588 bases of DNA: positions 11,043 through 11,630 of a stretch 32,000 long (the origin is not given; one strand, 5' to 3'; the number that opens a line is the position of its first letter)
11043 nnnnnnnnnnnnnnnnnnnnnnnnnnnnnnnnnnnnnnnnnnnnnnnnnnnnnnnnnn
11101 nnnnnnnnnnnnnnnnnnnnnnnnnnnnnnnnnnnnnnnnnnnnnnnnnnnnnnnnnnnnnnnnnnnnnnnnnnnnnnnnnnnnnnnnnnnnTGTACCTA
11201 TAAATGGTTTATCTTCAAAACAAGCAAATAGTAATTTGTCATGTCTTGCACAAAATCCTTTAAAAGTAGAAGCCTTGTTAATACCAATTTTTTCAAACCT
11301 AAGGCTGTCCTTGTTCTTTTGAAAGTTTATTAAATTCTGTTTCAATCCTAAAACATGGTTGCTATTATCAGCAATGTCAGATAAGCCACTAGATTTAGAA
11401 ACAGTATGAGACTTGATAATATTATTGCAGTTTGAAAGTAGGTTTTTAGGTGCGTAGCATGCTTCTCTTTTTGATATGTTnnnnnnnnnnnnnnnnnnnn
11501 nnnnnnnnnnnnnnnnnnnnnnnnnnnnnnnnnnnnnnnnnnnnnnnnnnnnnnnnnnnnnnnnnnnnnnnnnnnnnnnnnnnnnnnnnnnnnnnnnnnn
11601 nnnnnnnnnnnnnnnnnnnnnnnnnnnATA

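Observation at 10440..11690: AT-rich orphan gene for a SEC-C-motif protein wedged into a housekeeping block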

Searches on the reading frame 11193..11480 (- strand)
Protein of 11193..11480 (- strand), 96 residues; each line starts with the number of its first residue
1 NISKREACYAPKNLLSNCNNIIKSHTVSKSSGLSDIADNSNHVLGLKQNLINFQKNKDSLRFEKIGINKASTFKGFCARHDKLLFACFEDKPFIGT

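Call 79: search_solved_structures(query=A4, max_evalue=10, show_alignments=3)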
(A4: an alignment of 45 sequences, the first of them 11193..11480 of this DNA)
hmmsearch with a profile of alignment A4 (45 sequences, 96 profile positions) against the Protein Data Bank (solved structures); distinct sequences matched with E-value up to 10: 1.
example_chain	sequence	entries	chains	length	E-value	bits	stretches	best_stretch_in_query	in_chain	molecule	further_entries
4dou_A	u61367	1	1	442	0.058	16.9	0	70-83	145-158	Adiponectin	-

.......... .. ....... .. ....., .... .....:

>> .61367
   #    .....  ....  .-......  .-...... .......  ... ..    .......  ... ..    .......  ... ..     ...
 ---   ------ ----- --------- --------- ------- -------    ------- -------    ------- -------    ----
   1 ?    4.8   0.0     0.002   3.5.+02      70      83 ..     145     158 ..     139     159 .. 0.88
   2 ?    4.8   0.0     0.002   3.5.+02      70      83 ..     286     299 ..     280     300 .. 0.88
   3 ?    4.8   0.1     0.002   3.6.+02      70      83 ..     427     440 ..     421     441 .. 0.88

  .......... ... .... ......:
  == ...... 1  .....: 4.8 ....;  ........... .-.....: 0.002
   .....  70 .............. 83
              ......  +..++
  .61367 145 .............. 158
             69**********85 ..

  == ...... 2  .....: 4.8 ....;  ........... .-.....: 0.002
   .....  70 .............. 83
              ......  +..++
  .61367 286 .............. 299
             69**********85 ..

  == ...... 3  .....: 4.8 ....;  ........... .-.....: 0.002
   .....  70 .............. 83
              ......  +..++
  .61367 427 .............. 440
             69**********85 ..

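Call 87: predict_structure(alignment_id=A4)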
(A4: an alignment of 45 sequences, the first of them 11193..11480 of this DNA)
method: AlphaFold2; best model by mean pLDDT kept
length: 96 residues; sequences in the alignment: 45
mean_pLDDT: 81.9   pTM: 0.57
mean pLDDT of the five models: 81.9, 80.3, 80.1, 79.5, 74.9
residues with pLDDT >= 90: 13; 70-90: 77; 50-70: 6; < 50: 0
segments of 3 or more residues with pLDDT < 50: none
pLDDT, mean of each block of 10 residues (from residue 1): 74 90 80 83 80 77 84 87 86 76
secondary structure, 60 per line:
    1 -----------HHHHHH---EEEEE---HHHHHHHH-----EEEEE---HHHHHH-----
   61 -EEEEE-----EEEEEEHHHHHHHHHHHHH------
elements in order: H12-17 E21-25 H29-36 E42-46 H50-55 E62-66 E72-77 H78-90

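Call 89: fold_search(model_id=the predicted structure, library=pdb)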
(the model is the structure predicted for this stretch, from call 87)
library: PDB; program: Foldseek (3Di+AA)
matches with E <= 10: 4; with E <= 0.001: 0
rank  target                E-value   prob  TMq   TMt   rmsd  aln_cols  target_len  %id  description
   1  3kic_A                7.1e+00  0.02  0.21  0.06  12.3        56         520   16  Crystal structure of adeno-associated virus serotype 3B (released 2010-04-28)
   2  7ncm_A                9.2e+00  0.01  0.17  0.08  14.8       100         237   10  Glutathione-S-transferase GliG mutant E82A (released 2021-05-12)
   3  7nc8_F                9.8e+00  0.01  0.16  0.09  11.8        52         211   12  Glutathione-S-transferase GliG mutant S24A (released 2021-05-12)
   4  2lep_MODEL_1_A        9.8e+00  0.01  0.15  0.19  11.4        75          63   11  Solution Structure of N-terminal Cytosolic Domain of Rhomboid Intramembrane Protease from Escherichia Coli (released 2012-06-20)
